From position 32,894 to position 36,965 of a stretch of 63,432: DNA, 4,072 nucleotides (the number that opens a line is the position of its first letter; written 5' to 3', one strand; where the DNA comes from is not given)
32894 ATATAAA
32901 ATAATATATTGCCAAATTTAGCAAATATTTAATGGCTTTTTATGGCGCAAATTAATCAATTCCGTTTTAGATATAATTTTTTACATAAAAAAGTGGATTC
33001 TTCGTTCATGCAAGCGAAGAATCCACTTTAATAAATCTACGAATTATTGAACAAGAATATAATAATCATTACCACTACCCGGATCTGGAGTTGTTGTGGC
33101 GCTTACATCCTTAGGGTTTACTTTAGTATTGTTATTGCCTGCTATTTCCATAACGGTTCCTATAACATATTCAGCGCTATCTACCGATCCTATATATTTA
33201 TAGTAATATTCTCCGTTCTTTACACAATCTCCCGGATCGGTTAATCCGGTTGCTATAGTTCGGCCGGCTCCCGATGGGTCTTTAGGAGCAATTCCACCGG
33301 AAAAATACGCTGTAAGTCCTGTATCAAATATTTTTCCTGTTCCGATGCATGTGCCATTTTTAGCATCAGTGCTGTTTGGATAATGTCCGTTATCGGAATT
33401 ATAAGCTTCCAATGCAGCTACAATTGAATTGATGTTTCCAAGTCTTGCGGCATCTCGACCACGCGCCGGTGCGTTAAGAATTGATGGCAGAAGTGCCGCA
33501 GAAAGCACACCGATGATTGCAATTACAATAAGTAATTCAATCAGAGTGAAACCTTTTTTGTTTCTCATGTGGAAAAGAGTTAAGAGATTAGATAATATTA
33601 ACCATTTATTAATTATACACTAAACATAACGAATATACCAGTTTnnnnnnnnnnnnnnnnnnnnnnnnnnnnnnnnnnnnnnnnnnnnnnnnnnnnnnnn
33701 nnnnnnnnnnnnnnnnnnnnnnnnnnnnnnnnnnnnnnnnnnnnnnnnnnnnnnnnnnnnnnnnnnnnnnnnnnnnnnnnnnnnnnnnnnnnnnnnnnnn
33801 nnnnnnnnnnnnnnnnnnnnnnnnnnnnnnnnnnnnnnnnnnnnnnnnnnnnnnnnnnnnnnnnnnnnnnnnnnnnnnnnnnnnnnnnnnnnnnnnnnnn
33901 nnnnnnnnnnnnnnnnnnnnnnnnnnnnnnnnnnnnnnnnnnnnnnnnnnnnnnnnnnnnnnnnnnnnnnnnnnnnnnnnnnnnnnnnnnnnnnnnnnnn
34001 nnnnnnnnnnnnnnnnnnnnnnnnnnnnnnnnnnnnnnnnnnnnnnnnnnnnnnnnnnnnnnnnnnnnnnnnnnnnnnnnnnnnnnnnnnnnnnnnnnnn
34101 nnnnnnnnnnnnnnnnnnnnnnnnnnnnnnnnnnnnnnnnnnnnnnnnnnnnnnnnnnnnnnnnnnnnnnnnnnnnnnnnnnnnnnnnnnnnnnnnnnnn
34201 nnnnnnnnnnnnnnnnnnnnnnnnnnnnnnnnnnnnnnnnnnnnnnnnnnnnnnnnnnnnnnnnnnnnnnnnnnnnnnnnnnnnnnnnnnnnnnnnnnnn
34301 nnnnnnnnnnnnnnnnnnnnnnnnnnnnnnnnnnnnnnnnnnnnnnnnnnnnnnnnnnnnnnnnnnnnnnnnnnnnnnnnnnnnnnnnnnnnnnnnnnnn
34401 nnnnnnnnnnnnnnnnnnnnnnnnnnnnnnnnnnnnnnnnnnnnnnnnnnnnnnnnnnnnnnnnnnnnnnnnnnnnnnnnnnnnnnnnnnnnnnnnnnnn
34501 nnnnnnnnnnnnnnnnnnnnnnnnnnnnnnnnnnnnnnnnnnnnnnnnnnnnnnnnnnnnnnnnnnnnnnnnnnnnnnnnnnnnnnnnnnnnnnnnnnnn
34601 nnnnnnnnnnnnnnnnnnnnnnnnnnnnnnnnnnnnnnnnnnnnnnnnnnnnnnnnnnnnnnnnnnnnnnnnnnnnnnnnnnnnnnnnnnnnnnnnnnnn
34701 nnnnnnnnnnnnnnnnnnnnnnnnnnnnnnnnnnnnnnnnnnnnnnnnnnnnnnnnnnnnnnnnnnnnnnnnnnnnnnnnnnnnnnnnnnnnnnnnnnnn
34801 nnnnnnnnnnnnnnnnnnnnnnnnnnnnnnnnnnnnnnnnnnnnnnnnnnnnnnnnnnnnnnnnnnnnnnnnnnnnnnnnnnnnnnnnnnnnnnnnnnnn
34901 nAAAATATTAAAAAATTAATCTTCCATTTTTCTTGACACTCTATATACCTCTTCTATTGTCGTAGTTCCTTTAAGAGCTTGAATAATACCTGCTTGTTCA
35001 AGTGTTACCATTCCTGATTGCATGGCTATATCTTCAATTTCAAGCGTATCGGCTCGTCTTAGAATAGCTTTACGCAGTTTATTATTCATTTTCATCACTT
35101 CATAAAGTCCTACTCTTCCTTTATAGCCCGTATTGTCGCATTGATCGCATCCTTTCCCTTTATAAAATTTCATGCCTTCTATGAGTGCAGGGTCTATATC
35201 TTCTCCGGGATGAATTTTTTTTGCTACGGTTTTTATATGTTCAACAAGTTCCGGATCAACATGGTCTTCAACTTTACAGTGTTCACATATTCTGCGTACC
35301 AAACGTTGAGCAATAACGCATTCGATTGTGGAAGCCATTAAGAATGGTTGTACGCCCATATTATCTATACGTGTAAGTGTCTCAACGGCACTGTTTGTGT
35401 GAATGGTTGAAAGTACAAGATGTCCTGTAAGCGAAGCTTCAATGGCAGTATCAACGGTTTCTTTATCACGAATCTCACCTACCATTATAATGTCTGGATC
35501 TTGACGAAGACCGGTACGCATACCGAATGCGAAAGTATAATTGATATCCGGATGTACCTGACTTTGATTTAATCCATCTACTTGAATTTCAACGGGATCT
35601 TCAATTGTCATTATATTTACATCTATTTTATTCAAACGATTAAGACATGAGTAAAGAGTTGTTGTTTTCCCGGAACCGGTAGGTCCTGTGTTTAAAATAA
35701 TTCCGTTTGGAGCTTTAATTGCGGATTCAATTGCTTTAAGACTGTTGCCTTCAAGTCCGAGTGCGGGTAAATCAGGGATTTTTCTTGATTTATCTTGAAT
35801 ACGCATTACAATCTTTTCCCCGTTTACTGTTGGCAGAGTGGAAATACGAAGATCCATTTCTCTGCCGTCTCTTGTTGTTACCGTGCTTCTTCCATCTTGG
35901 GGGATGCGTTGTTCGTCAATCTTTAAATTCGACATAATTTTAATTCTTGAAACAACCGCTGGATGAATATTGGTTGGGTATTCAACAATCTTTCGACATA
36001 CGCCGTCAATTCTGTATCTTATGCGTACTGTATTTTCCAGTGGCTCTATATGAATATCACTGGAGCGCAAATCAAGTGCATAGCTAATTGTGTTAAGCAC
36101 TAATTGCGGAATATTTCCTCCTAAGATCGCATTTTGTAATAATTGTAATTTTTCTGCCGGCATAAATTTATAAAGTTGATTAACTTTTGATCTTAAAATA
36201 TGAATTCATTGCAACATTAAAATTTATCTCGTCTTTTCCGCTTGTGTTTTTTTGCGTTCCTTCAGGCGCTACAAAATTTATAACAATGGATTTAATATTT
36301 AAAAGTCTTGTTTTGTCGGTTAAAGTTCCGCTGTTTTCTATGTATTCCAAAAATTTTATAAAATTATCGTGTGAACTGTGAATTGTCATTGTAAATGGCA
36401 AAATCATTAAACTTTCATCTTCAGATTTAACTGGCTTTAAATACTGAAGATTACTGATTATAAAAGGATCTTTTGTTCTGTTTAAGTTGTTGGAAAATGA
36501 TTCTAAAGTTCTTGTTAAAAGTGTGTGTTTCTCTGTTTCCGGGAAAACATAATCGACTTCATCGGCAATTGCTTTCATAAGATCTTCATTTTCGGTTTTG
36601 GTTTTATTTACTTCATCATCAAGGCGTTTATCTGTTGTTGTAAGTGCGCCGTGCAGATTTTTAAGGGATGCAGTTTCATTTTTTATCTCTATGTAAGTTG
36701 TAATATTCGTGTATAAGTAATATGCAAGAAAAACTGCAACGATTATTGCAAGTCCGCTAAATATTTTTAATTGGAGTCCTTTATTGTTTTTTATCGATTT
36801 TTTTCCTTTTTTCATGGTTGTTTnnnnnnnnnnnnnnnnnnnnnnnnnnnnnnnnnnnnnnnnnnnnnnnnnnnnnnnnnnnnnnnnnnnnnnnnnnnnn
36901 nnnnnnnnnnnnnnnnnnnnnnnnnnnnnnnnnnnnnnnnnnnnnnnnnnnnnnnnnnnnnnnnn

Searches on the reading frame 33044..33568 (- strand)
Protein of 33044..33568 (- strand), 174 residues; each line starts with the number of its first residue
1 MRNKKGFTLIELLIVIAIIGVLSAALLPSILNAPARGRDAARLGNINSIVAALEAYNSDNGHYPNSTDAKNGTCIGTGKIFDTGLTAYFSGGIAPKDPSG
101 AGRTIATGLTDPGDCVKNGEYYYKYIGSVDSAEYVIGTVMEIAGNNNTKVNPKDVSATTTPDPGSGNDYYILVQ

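Call 7: search_protein_families(library=pfam, proteins=[window:33044-33568:-], max_evalue=0.01)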
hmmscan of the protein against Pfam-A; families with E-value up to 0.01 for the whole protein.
window:33044-33568:- (174 aa): 1 family
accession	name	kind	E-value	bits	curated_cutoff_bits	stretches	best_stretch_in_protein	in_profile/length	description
PF07963.17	N_methyl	-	1e-10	41.1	21.2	1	1-27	1-27/27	Prokaryotic N-terminal methylation motif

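Call 85: search_protein_families(library=ncbifam, proteins=[window:33044-33568:-], max_evalue=0.01)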
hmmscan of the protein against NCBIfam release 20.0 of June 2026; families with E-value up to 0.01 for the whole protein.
window:33044-33568:- (174 aa): 11 families
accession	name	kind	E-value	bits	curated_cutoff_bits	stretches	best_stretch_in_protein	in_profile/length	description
TIGR01710.1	typeII_sec_gspG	equivalog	1e-12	48.3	88.85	1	5-67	1-63/134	type II secretion system major pseudopilin GspG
NF041775.1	typeIV_PilA_Myxo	equivalog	1.4e-09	38.2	400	1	4-66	10-72/214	type IV pilin protein PilA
TIGR02532.1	IV_pilin_GFxxxE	domain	2.8e-09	36.4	16.3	1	4-27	1-24/24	prepilin-type N-terminal cleavage/methylation domain-containing protein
NF040999.1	pilin_ComGC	equivalog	3.3e-07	30.4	75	1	4-75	1-72/84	competence type IV pilus major pilin ComGC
NF007862.0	PRK10574.1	equivalog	6.5e-07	29.6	138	1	1-30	1-30/145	prepilin peptidase-dependent pilin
TIGR01708.2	typeII_sec_gspH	equivalog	1.9e-06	28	80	1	5-31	2-28/169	type II secretion system minor pseudopilin GspH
NF041013.1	T4P_ComGE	equivalog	1.5e-05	25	49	1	3-30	2-29/83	competence type IV pilus minor pilin ComGE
NF007800.0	PRK10506.1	equivalog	0.00077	19.3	158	1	1-25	5-29/163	prepilin peptidase-dependent protein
TIGR02596.1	TIGR02596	subfamily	0.00089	19.4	70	1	7-45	1-42/196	Verru_Chthon cassette protein D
NF040982.1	ComGD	equivalog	0.0056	17.1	70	1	4-29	1-25/139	competence type IV pilus minor pilin ComGD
TIGR01711.1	gspJ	equivalog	0.0066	16.3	64.85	1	5-26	1-22/192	type II secretion system minor pseudopilin GspJ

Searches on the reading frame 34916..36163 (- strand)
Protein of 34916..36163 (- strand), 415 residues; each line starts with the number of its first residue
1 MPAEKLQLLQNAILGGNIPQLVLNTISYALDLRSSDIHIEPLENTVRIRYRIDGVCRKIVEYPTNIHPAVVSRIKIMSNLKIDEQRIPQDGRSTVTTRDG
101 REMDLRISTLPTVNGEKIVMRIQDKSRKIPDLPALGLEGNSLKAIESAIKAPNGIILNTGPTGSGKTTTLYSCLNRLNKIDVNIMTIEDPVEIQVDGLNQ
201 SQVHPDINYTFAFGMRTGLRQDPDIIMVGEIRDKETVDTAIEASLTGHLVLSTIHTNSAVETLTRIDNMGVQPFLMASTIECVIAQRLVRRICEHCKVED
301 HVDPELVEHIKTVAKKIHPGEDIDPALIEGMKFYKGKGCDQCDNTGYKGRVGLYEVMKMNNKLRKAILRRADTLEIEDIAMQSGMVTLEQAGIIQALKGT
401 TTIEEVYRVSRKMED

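Call 7: search_protein_families(library=pfam, proteins=[window:34916-36163:-], max_evalue=0.01)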
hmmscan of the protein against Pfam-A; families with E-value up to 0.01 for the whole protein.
window:34916-36163:- (415 aa): 1 family
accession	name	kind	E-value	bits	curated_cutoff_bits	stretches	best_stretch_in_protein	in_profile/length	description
PF00437.27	T2SSE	-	5.1e-128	427.3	24.9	1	18-408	8-370/370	Type II/IV secretion system protein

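Call 85: search_protein_families(library=ncbifam, proteins=[window:34916-36163:-], max_evalue=0.01)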
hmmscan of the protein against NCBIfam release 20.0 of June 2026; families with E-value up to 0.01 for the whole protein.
window:34916-36163:- (415 aa): 24 families
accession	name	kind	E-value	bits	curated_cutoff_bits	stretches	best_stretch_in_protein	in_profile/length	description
TIGR02538.1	type_IV_pilB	equivalog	1.9e-150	502.2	675.65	1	18-411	181-563/564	type IV-A pilus assembly ATPase PilB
TIGR02533.1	type_II_gspE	equivalog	3.5e-150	500.9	630.25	1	18-409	109-485/486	type II secretion system ATPase GspE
NF053534.1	T4PilAsmATPsTfpB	equivalog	3.6e-137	458.2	850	1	19-410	202-582/584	type IV pilus assembly ATPase TfpB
NF007755.0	PRK10436.1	equivalog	1.1e-132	443.1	617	1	18-410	85-459/465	type II secretion system protein GspE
NF041000.1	ATPase_ComGA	equivalog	1.2e-73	247.4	300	1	25-290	3-266/267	competence type IV pilus ATPase ComGA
TIGR01420.1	pilT_fam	subfamily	6.6e-51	173.5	319.1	1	25-298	5-277/343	PilT/PilU family type 4a pilus ATPase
TIGR02525.1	plasmid_TraJ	equivalog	7.1e-26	91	368.3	1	118-269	120-272/372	plasmid transfer ATPase TraJ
TIGR02524.1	dot_icm_DotB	equivalog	3.1e-23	82.5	463.3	1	122-285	103-275/358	Dot/Icm type IV secretion system ATPase DotB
TIGR02782.1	TrbB_P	equivalog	1.2e-18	67.5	304.55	1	142-285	126-277/303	P-type conjugative transfer ATPase TrbB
NF010469.0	PRK13894.1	subfamily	6.2e-18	65.2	508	1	143-286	140-284/320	conjugal transfer ATPase TrbB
NF058587.1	archaellum_moto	equivalog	7.9e-15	54.6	550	1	158-267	280-394/527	archaellum flagellar ATPase motor FlaI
TIGR02788.1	VirB11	equivalog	4.2e-14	52.3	249.95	1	138-271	130-267/308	P-type DNA transfer ATPase VirB11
TIGR03819.1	heli_sec_ATPase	hypoth_equivalog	1.9e-13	50.3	373.15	1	111-285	135-316/340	TadA family conjugal transfer-associated ATPase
NF010407.0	PRK13833.1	subfamily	2.7e-12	46.7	499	1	143-269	135-262/323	conjugal transfer protein TrbB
NF053672.1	bindosome_BasE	exception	2e-11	43.3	1000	1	158-270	275-393/512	bindosome assembly system ATPase subunit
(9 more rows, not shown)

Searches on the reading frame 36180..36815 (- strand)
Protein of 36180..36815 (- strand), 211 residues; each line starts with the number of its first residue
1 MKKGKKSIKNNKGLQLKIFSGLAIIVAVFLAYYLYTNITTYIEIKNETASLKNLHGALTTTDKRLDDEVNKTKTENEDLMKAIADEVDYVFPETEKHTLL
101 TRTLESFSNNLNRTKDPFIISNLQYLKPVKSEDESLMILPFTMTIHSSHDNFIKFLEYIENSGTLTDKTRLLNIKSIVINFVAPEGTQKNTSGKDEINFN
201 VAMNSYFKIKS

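Call 7: search_protein_families(library=pfam, proteins=[window:36180-36815:-], max_evalue=0.01)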
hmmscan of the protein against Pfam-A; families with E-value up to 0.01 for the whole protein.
window:36180-36815:- (211 aa): 1 family
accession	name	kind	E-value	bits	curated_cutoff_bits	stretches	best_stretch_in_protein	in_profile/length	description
PF04977.20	DivIC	-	0.0033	17.7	28.9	1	25-77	3-54/80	Septum formation initiator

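Call 85: search_protein_families(library=ncbifam, proteins=[window:36180-36815:-], max_evalue=0.01)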
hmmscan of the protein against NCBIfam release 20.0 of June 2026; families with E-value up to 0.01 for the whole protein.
window:36180-36815:- (211 aa): 0 families

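Call 101: search_solved_structures(query=A7, max_evalue=10)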
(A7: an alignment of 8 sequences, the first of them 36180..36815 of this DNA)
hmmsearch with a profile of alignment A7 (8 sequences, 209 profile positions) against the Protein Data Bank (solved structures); distinct sequences matched with E-value up to 10: 24.
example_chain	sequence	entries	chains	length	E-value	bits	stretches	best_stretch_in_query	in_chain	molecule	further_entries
8hhg_B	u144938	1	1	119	0.0054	19.4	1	23-94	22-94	Cell division protein FtsB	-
8hhf_B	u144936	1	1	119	0.013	18.1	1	23-94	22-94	Cell division protein FtsB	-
8hhh_B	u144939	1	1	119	0.02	17.5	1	23-94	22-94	Cell division protein FtsB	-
5vmm_E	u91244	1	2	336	0.049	16.2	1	41-105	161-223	Iron-regulated cell wall-anchored protein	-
7xli_A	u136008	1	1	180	0.052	16.1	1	41-105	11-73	Iron-regulated surface determinant protein B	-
7pcf_E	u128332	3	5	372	0.078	15.6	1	41-105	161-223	Iron-regulated surface determinant protein B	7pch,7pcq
4ij2_E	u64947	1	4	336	0.098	15.2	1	41-114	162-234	Iron-regulated surface determinant protein H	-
4xs0_C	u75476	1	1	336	0.099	15.2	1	41-114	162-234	Iron-regulated surface determinant protein H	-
6tb2_D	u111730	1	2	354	0.11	15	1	41-114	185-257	Cell wall surface anchor family protein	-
2w6a_A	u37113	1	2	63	0.14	14.8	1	38-87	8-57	ARF GTPASE-ACTIVATING PROTEIN GIT1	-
7w81_A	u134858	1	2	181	0.2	14.2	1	41-116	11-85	Iron-regulated surface determinant protein H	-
7xld_A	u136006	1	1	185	0.2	14.2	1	41-116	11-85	Iron-regulated surface determinant protein H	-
6ask_A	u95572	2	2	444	0.25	13.9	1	78-122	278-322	Putative monooxygenase MoxC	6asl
1yw1_A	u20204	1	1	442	0.25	13.9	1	78-122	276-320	PROTEIN YTNJ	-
1tvl_A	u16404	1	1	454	0.26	13.8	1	78-122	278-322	protein YTNJ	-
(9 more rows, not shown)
